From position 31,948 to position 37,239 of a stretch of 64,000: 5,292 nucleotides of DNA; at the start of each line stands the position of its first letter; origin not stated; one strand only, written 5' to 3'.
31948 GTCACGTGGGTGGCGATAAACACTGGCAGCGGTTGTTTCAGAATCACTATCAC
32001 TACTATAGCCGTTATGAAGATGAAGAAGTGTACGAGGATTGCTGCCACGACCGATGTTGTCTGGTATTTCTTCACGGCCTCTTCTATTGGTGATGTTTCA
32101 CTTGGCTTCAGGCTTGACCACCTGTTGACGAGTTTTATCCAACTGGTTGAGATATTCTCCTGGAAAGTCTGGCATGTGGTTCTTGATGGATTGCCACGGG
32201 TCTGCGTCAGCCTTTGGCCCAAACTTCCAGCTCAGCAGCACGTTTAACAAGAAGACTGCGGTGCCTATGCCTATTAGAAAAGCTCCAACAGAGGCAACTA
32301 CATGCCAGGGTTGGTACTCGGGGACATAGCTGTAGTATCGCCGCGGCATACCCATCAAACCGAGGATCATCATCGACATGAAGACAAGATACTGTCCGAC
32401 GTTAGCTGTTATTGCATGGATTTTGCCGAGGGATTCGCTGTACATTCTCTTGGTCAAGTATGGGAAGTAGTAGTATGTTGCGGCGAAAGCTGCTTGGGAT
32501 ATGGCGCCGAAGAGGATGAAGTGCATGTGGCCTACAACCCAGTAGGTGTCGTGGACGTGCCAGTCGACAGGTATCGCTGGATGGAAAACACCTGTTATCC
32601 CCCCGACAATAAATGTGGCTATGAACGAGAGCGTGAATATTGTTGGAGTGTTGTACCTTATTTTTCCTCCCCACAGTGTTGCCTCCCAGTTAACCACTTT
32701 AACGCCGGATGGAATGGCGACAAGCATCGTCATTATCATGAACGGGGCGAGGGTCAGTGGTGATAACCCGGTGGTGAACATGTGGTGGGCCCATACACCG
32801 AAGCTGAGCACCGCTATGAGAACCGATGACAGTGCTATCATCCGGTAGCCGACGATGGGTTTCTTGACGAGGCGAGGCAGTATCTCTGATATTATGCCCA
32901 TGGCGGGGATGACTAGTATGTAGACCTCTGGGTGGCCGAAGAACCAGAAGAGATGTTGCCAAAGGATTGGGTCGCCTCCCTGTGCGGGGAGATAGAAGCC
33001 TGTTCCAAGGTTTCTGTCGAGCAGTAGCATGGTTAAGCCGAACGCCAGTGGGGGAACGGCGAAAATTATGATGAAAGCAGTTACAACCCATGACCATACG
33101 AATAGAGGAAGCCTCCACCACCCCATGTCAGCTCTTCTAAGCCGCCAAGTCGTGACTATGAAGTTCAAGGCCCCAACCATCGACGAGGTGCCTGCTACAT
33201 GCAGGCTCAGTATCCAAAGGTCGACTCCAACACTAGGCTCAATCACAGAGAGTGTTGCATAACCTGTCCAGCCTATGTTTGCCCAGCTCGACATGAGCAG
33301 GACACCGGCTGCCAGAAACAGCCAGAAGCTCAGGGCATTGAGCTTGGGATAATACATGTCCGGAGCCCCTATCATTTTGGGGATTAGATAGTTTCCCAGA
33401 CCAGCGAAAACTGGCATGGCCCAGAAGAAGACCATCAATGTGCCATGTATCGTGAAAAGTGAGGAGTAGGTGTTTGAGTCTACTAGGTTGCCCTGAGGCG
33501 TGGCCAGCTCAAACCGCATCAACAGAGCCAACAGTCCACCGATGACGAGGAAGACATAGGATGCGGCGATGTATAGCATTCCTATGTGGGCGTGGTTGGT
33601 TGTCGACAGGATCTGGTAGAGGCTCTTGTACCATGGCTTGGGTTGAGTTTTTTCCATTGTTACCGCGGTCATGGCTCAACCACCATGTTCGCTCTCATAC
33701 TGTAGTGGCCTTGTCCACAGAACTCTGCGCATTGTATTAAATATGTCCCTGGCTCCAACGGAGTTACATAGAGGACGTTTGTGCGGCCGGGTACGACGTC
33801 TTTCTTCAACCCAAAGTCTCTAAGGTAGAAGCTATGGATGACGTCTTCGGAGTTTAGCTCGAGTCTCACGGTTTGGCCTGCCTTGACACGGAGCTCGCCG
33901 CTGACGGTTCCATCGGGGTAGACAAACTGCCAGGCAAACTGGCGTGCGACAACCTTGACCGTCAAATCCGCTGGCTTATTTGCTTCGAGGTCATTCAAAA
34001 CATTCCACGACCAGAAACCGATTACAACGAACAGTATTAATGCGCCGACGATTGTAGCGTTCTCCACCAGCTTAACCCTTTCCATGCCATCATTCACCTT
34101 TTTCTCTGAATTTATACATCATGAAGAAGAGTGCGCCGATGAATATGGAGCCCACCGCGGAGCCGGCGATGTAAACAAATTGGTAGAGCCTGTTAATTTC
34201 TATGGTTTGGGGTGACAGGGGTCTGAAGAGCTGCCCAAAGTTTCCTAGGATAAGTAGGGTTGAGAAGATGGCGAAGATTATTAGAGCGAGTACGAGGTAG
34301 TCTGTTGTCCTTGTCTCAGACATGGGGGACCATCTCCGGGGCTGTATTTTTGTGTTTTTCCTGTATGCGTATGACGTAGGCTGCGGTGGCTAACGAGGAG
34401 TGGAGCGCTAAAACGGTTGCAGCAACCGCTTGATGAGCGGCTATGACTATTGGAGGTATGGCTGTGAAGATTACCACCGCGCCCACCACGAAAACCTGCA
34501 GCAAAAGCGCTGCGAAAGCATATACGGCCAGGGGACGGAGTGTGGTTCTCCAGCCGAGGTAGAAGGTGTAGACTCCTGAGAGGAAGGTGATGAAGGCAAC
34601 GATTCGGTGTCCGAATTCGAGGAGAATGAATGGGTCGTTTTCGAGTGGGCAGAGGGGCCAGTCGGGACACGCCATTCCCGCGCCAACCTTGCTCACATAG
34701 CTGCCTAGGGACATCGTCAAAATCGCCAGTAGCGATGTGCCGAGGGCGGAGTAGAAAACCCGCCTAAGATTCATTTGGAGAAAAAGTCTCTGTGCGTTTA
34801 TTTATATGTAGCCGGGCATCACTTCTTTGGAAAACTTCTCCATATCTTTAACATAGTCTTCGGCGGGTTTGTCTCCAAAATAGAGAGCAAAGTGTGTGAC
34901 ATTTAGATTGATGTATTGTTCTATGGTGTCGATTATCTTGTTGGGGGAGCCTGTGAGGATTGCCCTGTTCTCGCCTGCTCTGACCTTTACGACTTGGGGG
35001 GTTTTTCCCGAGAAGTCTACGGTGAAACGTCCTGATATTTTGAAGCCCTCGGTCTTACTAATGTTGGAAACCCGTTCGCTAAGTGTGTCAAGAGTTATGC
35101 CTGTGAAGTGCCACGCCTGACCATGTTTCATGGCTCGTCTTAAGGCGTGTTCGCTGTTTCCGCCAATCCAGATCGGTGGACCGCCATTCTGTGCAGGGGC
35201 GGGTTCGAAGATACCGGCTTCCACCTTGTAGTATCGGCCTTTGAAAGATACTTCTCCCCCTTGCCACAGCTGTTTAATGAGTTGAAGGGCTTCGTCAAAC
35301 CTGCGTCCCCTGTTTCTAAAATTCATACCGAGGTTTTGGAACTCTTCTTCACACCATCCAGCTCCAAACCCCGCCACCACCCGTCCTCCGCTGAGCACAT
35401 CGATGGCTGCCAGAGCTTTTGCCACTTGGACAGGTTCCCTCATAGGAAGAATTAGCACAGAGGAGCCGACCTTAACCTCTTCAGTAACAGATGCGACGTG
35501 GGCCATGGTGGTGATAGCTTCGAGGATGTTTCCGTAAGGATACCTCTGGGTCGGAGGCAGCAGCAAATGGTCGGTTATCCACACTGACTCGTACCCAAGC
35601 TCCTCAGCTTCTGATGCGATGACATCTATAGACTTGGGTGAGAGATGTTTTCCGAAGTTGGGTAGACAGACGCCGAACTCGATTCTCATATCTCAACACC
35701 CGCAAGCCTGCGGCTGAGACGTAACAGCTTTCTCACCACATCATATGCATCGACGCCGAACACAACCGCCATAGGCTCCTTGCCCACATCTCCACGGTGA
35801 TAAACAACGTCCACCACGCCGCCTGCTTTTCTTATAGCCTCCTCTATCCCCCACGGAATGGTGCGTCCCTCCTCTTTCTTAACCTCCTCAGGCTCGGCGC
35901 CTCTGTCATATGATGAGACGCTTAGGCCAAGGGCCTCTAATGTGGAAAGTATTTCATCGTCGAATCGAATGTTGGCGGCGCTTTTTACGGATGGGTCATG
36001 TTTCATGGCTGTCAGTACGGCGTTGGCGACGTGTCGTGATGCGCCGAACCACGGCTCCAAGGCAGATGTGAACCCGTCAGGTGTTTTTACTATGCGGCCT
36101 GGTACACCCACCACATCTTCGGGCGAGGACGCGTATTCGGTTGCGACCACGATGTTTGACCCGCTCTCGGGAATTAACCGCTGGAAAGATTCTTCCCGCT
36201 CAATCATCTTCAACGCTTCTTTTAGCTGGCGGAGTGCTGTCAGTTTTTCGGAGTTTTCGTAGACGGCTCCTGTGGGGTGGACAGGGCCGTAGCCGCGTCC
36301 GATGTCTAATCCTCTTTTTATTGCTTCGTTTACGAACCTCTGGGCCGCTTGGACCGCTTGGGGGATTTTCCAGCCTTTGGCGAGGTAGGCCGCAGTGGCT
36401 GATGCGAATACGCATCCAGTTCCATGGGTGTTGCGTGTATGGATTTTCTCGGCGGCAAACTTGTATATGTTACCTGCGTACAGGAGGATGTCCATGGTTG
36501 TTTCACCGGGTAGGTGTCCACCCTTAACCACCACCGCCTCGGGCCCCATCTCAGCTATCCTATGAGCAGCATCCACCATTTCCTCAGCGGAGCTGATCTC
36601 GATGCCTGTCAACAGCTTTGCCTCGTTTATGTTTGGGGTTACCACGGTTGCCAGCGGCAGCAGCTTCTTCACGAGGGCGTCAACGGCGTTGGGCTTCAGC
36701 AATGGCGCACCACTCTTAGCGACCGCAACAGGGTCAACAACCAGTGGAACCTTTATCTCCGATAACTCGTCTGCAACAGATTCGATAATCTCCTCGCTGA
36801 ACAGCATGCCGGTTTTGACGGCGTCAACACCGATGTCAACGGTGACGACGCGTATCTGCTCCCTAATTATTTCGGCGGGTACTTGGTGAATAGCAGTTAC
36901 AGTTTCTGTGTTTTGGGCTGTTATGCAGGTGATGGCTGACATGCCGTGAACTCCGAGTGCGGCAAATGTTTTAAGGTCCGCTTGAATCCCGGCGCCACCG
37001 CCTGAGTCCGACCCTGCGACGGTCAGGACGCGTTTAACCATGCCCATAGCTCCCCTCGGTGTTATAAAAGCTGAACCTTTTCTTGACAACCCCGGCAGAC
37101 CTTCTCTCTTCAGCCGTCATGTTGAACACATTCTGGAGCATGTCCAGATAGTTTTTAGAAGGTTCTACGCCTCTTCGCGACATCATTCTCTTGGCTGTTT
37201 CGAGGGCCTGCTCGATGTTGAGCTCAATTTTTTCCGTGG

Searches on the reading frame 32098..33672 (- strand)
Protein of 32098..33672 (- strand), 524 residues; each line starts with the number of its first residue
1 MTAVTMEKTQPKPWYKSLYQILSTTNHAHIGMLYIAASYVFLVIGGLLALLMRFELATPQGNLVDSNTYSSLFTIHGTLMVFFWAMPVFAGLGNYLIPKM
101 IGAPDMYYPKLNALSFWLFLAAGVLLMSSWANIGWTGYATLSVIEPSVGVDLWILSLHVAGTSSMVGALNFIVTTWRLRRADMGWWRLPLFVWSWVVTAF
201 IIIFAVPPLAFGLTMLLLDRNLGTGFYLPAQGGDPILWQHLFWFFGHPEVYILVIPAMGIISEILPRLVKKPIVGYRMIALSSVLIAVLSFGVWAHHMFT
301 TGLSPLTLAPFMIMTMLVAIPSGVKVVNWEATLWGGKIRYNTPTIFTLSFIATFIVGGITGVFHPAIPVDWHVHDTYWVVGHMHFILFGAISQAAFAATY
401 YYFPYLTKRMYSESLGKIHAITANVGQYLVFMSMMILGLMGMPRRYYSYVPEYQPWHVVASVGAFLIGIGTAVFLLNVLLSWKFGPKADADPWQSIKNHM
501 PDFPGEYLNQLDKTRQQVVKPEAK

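Call 56: search_protein_families(library=pfam, proteins=[window:32098-33672:-], max_evalue=0.00001)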
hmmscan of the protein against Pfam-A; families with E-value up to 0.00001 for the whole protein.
window:32098-33672:- (524 aa): 1 family
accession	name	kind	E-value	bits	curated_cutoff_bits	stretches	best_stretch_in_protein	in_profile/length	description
PF00115.25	COX1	-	2.5e-155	518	34.8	1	30-466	2-436/436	Cytochrome C and Quinol oxidase polypeptide I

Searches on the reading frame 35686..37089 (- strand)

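Call 56: search_protein_families(library=pfam, proteins=[window:35686-37089:-], max_evalue=0.00001)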
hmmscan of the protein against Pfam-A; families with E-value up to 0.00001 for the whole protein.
window:35686-37089:- (467 aa): 3 families
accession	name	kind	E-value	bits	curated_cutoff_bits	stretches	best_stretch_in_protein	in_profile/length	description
PF08543.17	Phos_pyr_kin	-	1e-97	326.8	27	1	28-271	1-246/246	Phosphomethylpyrimidine kinase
PF10120.14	ThiN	-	8.8e-64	214.6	25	1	288-456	1-164/165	Thiamine-phosphate synthase ThiN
PF00294.29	PfkB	-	5.5e-12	46.1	25.8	1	96-252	138-285/302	pfkB family carbohydrate kinase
